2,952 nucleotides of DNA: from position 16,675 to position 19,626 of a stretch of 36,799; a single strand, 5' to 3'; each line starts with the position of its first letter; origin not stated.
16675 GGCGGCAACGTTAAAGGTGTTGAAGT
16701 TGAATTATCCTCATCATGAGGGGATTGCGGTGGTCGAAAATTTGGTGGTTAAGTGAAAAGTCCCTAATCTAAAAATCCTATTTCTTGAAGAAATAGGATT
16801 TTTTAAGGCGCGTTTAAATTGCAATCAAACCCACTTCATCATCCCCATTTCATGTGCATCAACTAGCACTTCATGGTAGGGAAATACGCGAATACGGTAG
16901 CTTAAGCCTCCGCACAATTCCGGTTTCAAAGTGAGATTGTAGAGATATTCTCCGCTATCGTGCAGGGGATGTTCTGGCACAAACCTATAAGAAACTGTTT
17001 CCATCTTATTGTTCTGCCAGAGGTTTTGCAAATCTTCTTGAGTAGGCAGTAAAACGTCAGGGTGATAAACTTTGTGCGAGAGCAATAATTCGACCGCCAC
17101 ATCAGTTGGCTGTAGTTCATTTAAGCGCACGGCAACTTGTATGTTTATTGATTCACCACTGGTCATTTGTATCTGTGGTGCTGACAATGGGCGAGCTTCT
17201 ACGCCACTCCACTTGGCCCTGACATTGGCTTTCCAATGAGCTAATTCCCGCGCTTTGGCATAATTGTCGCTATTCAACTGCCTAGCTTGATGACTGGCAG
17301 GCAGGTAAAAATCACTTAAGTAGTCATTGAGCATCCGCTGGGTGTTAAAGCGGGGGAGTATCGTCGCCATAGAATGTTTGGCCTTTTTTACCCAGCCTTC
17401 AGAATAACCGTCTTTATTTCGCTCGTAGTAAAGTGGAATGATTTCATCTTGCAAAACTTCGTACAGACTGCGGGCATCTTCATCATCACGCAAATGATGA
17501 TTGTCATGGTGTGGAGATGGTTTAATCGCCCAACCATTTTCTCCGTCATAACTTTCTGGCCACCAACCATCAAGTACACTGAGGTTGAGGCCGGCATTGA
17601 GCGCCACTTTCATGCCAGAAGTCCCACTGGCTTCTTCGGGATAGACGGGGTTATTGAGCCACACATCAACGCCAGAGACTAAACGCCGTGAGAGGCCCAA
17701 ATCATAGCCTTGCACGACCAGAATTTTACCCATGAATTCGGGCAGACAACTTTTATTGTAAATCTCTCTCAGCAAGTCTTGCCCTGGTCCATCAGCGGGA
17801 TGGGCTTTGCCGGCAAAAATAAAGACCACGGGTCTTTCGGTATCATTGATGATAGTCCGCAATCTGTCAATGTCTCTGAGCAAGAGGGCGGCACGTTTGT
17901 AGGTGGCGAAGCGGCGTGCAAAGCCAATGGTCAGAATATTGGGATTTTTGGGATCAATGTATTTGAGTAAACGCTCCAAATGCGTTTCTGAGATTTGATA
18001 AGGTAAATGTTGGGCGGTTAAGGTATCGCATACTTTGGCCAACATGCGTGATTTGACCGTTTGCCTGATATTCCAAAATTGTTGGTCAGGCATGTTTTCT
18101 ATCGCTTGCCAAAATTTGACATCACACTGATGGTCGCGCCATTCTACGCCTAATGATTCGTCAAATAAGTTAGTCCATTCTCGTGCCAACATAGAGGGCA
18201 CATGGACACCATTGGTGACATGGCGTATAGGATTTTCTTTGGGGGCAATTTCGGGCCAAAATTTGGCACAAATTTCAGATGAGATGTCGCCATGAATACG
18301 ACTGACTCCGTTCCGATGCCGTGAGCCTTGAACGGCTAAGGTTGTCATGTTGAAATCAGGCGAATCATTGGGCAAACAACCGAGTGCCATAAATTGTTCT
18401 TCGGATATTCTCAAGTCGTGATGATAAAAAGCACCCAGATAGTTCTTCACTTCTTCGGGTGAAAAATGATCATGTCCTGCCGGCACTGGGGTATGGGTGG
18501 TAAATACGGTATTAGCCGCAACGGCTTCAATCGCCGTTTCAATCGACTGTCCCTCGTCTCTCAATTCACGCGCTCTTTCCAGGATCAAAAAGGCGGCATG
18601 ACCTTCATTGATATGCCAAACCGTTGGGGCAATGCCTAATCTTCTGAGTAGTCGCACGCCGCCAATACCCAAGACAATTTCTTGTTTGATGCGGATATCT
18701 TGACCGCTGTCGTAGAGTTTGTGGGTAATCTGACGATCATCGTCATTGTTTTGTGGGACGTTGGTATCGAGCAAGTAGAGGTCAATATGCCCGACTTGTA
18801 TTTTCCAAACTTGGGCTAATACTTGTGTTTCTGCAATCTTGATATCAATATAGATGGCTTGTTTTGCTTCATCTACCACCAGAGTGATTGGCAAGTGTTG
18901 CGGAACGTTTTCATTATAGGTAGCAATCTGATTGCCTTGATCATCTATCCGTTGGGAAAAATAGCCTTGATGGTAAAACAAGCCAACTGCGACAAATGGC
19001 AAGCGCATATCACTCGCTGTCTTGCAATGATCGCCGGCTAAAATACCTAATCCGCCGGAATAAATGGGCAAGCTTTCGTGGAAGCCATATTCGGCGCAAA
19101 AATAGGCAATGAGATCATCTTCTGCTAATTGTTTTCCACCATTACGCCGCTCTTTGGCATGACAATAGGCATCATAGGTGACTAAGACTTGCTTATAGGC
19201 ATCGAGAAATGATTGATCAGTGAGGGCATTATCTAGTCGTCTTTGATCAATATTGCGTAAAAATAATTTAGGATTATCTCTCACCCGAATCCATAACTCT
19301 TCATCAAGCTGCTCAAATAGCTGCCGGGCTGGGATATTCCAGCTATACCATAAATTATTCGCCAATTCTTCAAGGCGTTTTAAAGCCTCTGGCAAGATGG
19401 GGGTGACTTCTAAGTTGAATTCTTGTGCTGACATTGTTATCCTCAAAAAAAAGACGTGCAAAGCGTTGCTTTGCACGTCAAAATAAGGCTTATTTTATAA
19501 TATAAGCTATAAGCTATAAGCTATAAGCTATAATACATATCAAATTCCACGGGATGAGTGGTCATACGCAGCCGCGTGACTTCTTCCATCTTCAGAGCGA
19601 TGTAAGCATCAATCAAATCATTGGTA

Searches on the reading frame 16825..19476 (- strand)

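Call 90: search_protein_families(library=pfam, proteins=[window:16825-19476:-], max_evalue=0.0001)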
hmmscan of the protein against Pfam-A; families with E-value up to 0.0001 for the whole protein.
window:16825-19476:- (883 aa): 2 families
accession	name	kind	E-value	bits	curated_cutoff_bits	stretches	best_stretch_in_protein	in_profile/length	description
PF11897.13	DUF3417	-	2.7e-33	115.1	25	1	28-136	1-109/109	Protein of unknown function (DUF3417)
PF00343.26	Phosphorylase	-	1.8e-24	86.4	27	1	286-637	219-579/713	Carbohydrate phosphorylase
